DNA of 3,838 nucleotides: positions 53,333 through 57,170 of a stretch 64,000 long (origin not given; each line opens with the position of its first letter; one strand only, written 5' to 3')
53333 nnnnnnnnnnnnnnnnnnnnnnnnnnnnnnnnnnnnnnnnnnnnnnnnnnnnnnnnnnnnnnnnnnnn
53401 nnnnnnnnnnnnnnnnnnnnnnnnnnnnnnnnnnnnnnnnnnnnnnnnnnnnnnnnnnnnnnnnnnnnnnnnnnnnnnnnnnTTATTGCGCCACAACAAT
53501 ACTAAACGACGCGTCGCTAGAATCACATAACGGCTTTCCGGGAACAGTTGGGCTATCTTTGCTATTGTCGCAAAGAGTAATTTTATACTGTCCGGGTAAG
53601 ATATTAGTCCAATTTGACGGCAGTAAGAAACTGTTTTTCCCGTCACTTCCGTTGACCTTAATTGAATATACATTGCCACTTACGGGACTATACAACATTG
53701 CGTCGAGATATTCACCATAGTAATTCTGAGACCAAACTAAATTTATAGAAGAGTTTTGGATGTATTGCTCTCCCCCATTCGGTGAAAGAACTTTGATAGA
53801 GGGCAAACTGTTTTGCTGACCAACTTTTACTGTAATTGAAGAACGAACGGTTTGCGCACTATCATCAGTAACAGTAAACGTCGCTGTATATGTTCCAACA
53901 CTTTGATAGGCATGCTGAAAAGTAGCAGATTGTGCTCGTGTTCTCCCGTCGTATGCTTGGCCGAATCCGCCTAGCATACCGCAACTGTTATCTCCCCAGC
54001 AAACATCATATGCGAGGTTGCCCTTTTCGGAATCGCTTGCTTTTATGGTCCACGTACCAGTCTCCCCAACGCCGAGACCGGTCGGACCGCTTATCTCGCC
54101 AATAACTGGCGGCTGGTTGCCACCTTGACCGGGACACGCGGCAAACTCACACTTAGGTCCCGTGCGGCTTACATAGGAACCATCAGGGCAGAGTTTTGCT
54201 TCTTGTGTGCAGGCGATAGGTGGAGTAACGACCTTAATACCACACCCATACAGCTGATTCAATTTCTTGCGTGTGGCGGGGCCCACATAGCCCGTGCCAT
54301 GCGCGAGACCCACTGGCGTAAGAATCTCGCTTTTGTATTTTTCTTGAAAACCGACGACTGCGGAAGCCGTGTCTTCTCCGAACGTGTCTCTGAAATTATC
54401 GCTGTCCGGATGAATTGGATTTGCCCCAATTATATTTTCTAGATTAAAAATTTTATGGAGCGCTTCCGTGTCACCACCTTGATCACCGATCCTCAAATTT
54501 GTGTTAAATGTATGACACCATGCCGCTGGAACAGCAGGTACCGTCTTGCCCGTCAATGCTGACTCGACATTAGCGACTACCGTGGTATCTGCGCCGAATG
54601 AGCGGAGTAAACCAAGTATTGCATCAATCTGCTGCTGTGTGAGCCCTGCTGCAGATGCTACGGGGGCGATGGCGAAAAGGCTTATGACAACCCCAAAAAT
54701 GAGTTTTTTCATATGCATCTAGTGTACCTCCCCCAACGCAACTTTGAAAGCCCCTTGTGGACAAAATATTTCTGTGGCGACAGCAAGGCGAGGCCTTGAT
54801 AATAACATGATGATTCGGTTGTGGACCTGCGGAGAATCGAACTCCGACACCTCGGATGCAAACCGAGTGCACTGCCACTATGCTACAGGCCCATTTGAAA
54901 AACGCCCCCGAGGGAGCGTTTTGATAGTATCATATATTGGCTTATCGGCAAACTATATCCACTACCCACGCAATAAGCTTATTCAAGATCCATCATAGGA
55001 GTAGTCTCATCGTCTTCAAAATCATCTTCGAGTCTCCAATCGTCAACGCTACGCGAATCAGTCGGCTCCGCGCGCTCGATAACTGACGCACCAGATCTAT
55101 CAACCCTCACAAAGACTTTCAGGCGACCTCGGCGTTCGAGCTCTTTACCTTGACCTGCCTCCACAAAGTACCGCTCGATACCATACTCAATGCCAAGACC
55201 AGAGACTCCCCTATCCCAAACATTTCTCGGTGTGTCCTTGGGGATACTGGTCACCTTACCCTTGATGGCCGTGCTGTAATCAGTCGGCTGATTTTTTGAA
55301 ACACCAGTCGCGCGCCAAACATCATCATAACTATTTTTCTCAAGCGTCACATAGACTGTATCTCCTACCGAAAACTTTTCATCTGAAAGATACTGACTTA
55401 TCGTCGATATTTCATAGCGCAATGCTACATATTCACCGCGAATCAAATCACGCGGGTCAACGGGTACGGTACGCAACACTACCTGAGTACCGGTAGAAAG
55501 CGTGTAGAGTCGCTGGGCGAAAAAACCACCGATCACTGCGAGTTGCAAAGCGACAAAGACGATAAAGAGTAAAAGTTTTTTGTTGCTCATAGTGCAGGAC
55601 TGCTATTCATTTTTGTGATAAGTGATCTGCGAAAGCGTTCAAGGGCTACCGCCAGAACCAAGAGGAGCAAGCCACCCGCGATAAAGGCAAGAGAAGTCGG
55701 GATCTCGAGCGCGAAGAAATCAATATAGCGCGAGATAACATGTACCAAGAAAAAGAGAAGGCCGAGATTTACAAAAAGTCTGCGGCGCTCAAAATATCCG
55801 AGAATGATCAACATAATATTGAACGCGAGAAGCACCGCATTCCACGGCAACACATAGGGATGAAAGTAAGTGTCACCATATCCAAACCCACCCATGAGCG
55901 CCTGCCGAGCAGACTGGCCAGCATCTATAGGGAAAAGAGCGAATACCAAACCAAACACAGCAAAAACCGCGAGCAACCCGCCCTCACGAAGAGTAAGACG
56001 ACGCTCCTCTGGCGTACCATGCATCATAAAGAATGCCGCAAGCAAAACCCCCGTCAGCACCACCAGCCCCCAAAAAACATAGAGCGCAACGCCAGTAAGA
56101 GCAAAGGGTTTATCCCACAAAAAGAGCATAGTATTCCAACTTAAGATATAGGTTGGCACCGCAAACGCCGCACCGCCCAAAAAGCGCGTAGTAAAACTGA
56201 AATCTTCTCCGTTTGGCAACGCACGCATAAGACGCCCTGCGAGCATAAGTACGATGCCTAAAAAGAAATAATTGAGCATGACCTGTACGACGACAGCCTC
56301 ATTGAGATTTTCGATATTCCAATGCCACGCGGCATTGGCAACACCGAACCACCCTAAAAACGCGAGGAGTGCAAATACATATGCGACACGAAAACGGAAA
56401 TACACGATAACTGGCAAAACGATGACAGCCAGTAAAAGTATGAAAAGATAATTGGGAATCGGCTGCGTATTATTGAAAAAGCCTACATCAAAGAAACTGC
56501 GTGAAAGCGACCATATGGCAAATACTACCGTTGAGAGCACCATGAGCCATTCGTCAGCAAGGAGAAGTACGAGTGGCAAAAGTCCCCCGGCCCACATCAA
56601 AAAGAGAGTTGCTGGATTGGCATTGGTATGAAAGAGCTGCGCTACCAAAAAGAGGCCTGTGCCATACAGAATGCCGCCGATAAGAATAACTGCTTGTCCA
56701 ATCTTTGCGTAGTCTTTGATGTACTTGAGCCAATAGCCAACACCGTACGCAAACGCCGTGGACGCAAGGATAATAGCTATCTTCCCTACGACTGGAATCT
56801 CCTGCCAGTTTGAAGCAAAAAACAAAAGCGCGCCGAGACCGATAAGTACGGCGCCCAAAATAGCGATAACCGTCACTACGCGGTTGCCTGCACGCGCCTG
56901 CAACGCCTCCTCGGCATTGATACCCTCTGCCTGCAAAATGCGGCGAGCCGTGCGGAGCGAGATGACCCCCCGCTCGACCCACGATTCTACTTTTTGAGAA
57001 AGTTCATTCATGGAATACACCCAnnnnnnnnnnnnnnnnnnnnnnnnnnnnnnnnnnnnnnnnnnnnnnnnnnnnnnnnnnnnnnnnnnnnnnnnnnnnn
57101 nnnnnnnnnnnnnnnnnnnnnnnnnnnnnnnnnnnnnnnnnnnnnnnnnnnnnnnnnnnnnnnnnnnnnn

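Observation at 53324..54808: Perfect 32-bp direct repeat ~57-59 nt upstream of two consecutive genes, abutting tRNA-Ala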

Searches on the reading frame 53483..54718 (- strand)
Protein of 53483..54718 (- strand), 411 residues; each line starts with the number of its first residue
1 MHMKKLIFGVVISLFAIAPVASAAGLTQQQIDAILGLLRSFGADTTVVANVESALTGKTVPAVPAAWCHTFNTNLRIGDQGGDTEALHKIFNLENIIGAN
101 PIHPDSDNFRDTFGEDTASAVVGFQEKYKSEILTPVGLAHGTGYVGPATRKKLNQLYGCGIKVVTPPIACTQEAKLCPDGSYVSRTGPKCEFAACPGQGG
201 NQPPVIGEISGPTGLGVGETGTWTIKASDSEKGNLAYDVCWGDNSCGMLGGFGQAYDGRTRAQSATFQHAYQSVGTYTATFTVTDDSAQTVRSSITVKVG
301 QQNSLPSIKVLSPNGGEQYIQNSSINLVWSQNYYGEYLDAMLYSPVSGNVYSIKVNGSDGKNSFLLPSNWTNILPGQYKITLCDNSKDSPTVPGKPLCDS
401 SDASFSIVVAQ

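Call 7: search_protein_families(library=pfam, proteins=[window:53483-54718:-], max_evalue=0.01)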
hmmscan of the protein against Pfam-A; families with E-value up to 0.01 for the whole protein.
window:53483-54718:- (411 aa): 2 families
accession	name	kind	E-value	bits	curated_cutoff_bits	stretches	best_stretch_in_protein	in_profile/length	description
PF18911.6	PKD_4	-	5.4e-08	33.2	27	1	201-299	1-85/85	PKD domain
PF00801.26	PKD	-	0.0005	20.4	23.5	1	257-288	38-70/80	PKD domain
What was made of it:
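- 53483..54718 (-): Cassette cargo: a secreted PKD-domain protein with a PG-binding-like N-terminal domain (411 aa; probable true start at the second ATG, 54712). Pfam PKD_4 (call 7).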

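Call 12: find_homologous_proteins(query=window:53483-54718:-)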
Query window:53483-54718:- (411 aa): 536 proteins with E <= 0.001 among 8000 candidates; the best 120 are listed.
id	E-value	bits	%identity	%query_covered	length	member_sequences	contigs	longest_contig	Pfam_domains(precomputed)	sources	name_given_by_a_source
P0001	1.0e-276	936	100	100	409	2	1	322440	PF18911.7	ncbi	ncbi:MAG: PKD domain-containing protein [Patescibacteria group bacterium]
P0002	2.8e-75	272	57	40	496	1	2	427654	PF00801.27,PF18911.7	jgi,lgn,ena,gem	-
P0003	3.6e-70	255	45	47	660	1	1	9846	PF10342.16,PF14610.13,PF18911.7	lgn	-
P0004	1.7e-68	250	54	54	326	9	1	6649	PF01471.24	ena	-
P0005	4.3e-68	249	35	51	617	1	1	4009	PF00801.27,PF05345.19,PF01471.24,PF18911.7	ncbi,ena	-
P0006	1.2e-67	247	53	38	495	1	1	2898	-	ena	-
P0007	3.6e-67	246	40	77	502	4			PF01471.24,PF18911.7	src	-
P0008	4.9e-67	245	42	51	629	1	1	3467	PF13620.13,PF18911.7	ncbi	-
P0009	8.2e-66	241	40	73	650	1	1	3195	PF18911.7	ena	-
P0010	1.1e-65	241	60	47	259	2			-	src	-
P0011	6.2e-65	238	57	47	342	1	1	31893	-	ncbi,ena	-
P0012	8.6e-65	238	39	80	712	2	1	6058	PF10342.16,PF01471.24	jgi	jgi:hypothetical protein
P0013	1.0e-64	238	58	47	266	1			PF01471.24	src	-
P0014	1.4e-63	234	39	84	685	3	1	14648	PF10342.16,PF18911.7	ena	-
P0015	8.4e-63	231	49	32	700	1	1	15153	PF00404.25,PF18911.7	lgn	-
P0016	3.1e-62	229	39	74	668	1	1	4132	PF10342.16,PF01471.24,PF18911.7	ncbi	-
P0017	2.4e-60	223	44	39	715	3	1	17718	PF00801.27,PF10342.16,PF01471.24,PF18911.7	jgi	-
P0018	4.0e-60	222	34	99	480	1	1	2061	PF00801.27,PF01471.24,PF18911.7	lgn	-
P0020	9.0e-59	218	54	38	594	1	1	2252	PF01471.24,PF18911.7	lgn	-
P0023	7.4e-58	215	63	41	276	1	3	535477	PF01471.24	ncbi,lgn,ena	ncbi:MAG: peptidoglycan-binding domain-containing protein [Patescibacteria group bacterium]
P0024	1.3e-57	214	43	30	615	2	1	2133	PF00801.27,PF17963.8,PF07705.18,PF01471.24,PF18911.7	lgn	-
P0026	5.0e-57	212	39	95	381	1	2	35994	PF01471.24,PF18911.7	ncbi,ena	ncbi:MAG: peptidoglycan-binding protein [Patescibacteria group bacterium]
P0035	2.2e-55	207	47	31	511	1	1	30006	PF00801.27,PF01471.24,PF18911.7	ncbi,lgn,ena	ncbi:MAG: PKD domain-containing protein [Patescibacteria group bacterium]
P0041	7.1e-52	195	64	38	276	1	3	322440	-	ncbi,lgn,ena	ncbi:MAG: hypothetical protein AAB417_03240 [Patescibacteria group bacterium]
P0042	1.2e-51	194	39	51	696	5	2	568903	PF01471.24,PF18911.7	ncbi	-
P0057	2.2e-48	184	33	65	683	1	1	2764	PF10342.16,PF01471.24,PF18911.7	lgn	-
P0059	1.1e-47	181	54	23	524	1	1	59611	PF10342.16,PF01471.24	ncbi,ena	-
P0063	1.2e-46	178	45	58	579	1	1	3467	PF00801.27,PF10342.16,PF01471.24,PF18911.7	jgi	jgi:hypothetical protein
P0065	2.5e-46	177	28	99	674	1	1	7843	PF01833.31,PF10342.16,PF01471.24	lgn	-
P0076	1.3e-42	165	46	51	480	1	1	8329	PF01471.24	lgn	-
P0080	5.6e-42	163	37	73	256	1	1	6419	PF00801.27,PF01471.24,PF18911.7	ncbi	-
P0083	8.6e-42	162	35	79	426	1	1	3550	PF01471.24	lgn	-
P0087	2.7e-41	160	32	93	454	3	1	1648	PF01471.24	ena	-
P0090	4.8e-41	160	41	68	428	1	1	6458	PF01471.24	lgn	-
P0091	5.2e-41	159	31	99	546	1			PF01471.24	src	-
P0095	1.4e-40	158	37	53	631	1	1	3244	PF00801.27,PF10342.16,PF01471.24,PF18911.7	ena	-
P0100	4.7e-40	156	40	58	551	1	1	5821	PF10342.16,PF01471.24,PF18911.7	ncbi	-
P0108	7.8e-39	152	52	35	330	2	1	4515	PF01471.24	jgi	-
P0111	2.8e-38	150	34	99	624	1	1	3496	PF01833.31,PF05345.19,PF01471.24,PF18911.7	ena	-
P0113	1.2e-37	148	42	61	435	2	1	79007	PF01471.24,PF18911.7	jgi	-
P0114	1.3e-37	148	49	25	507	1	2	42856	PF05345.19,PF01471.24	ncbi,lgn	-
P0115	1.4e-37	148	55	32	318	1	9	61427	PF01471.24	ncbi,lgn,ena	-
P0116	2.1e-37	148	36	75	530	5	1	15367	PF00801.27,PF10342.16,PF01471.24,PF18911.7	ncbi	ncbi:MAG: peptidoglycan-binding protein, partial [Patescibacteria group bacterium]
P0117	4.7e-37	146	32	100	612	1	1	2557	PF01471.24,PF13403.12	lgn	-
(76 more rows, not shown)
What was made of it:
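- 53483..54718 (-): Homologs carry PF01471, and the NCBI version is 409 aa (call 12).
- Checked: The PG-binding label rests on homologs that carry PF01471 (call 12).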

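Call 13: find_encoding_contigs(protein=P0041, flank=10000, max_places=4)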
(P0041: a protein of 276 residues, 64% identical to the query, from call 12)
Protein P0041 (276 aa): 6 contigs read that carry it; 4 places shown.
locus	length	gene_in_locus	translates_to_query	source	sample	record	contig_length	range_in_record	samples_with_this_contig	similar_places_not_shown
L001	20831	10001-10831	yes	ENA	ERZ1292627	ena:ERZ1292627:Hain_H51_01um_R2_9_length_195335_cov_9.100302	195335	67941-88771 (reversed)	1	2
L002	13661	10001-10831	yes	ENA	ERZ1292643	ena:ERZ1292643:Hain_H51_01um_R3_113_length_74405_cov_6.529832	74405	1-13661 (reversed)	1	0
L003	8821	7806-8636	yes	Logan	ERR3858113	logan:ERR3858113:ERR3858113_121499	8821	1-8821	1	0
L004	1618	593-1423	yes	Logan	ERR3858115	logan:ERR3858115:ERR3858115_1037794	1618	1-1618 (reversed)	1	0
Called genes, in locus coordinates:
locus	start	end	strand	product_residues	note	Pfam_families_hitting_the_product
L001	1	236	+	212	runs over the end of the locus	PF00834:Ribul_P_3_epim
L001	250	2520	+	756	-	PF03734:YkuD, PF00768:Peptidase_S11, PF13354:Beta-lactamase2, PF09587:PGA_cap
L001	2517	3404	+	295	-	PF13292:DXP_synthase_N, PF00456:Transketolase_N, PF00676:E1_dh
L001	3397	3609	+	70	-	-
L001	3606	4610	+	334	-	PF02779:Transket_pyr, PF02780:Transketolase_C, PF22613:Transketolase_C_1 (weak)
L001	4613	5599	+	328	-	PF00294:PfkB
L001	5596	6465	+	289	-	PF01116:F_bP_aldolase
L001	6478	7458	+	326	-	PF00389:2-Hacid_dh, PF03446:NAD_binding_2 (faint), PF02826:2-Hacid_dh_C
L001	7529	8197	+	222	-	PF01386:Ribosomal_L25p, PF14693:Ribosomal_TL5_C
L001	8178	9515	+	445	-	PF13406:SLT_2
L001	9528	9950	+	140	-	PF00856:SET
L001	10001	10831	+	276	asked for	-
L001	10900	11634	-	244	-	PF03462:PCRF, PF00472:RF-1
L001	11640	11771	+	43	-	-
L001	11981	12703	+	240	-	PF00318:Ribosomal_S2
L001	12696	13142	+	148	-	PF00889:EF_TS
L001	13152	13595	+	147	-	-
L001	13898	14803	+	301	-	PF00294:PfkB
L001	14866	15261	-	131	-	-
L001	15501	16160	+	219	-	PF00702:Hydrolase, PF13419:HAD_2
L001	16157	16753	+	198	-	PF00857:Isochorismatase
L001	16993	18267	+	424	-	PF00070:Pyr_redox (faint), PF07992:Pyr_redox_2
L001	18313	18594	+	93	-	PF01022:HTH_5, PF01047:MarR (weak), PF12802:MarR_2 (weak), PF12840:HTH_20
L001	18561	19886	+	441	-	PF00266:Aminotran_5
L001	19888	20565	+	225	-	PF01592:NifU_N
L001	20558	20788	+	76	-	PF06902:Fer4_19, PF13459:Fer4_15, PF13370:Fer4_13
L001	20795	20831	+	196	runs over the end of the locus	PF02777:Sod_Fe_C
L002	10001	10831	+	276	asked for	-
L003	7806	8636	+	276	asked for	-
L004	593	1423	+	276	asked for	-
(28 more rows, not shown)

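Call 14: find_encoding_contigs(protein=P0001, flank=10000, max_places=4)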
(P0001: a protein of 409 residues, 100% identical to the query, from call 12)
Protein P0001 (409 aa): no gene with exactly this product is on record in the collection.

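Call 62: find_encoding_contigs(protein=window:53483-54718:-, flank=4000, max_places=10)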
Protein window:53483-54718:- (411 aa): 5 contigs read that carry it; 2 places shown.
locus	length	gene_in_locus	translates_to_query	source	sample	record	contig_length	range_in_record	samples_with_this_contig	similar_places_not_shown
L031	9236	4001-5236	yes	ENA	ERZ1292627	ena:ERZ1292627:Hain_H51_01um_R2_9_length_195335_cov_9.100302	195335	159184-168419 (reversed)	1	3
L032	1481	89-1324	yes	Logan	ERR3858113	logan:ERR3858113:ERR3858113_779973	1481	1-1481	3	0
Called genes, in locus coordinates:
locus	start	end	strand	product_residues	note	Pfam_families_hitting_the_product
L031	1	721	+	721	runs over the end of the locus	-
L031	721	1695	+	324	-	PF01820:Dala_Dala_lig_N, PF02655:ATP-grasp_3 (weak), PF07478:Dala_Dala_lig_C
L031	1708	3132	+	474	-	PF09925:DUF2157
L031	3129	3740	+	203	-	PF14345:GDYXXLXY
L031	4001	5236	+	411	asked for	PF18911:PKD_4 (weak)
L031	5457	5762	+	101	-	-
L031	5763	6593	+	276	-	PF00480:ROK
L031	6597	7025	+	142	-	PF00692:dUTPase, PF22769:DCD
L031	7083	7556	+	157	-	-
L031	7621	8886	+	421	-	PF02403:Seryl_tRNA_N, PF00587:tRNA-synt_2b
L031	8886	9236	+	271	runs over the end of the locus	PF08478:POTRA_1 (weak)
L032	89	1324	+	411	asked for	PF18911:PKD_4 (weak)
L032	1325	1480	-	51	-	?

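Call 75: search_protein_families(library=phrogs, proteins=[window:53483-54718:-], max_evalue=0.001)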
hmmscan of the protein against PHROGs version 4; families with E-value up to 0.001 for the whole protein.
window:53483-54718:- (411 aa): 0 families

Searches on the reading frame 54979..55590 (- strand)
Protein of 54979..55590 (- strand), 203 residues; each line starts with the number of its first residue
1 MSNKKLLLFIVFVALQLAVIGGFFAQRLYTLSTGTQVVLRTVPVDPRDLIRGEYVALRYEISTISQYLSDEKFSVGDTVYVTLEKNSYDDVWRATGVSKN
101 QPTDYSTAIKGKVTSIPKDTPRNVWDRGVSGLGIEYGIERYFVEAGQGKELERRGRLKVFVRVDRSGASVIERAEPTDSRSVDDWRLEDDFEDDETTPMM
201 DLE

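Call 7: search_protein_families(library=pfam, proteins=[window:54979-55590:-], max_evalue=0.01)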
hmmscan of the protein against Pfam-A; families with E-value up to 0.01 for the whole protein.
window:54979-55590:- (203 aa): 1 family
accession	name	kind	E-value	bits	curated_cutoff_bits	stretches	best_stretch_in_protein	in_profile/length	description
PF14345.11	GDYXXLXY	-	1.2e-33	116.4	27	1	16-173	1-152/153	GDYXXLXY protein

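Call 22: find_encoding_contigs(protein=window:54979-55590:-, flank=8000, max_places=8)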
Protein window:54979-55590:- (203 aa): 6 contigs read that carry it; 3 places shown.
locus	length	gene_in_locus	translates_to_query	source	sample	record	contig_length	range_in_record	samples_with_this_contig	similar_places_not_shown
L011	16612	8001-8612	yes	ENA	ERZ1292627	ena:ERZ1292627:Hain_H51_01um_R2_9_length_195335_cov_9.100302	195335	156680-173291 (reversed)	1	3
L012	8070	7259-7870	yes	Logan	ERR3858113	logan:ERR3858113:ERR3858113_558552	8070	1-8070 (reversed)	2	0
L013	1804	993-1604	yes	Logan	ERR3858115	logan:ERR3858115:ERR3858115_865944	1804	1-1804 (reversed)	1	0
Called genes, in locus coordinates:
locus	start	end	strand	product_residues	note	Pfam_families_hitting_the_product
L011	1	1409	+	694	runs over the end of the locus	PF17854:FtsK_alpha, PF01580:FtsK_SpoIIIE, PF09397:FtsK_gamma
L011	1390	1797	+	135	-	-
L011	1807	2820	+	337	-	PF00154:RecA_N, PF08423:Rad51, PF06745:ATPase (faint), PF21096:RecA_C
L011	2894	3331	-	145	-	-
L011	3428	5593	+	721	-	-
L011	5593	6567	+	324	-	PF01820:Dala_Dala_lig_N, PF02655:ATP-grasp_3 (weak), PF07478:Dala_Dala_lig_C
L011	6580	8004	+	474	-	PF09925:DUF2157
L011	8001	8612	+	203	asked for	PF14345:GDYXXLXY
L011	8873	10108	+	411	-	PF18911:PKD_4 (weak)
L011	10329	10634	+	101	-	-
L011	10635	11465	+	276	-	PF00480:ROK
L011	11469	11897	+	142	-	PF00692:dUTPase, PF22769:DCD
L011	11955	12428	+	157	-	-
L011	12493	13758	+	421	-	PF02403:Seryl_tRNA_N, PF00587:tRNA-synt_2b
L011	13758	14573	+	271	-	PF08478:POTRA_1 (weak)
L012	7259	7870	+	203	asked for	PF14345:GDYXXLXY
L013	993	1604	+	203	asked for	PF14345:GDYXXLXY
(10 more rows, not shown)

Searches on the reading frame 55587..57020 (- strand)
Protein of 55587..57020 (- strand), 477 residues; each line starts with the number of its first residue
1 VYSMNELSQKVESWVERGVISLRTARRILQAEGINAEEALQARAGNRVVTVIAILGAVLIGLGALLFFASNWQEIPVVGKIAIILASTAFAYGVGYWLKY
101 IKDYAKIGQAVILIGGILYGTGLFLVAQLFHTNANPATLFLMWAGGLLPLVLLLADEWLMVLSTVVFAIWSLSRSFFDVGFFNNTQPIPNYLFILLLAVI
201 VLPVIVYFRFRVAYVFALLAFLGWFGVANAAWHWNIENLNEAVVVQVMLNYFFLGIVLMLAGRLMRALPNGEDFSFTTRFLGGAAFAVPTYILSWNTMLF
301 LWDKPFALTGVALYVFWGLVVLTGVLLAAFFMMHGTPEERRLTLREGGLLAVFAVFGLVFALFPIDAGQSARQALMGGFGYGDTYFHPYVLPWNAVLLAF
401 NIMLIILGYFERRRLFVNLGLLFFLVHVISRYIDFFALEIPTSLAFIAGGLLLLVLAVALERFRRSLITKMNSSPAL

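Call 7: search_protein_families(library=pfam, proteins=[window:55587-57020:-], max_evalue=0.01)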
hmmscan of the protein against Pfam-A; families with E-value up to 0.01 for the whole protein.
window:55587-57020:- (477 aa): 1 family
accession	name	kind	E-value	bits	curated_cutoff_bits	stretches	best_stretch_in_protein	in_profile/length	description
PF09925.14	DUF2157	-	3.8e-34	117.9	32.4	1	13-159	2-145/146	Predicted membrane protein (DUF2157)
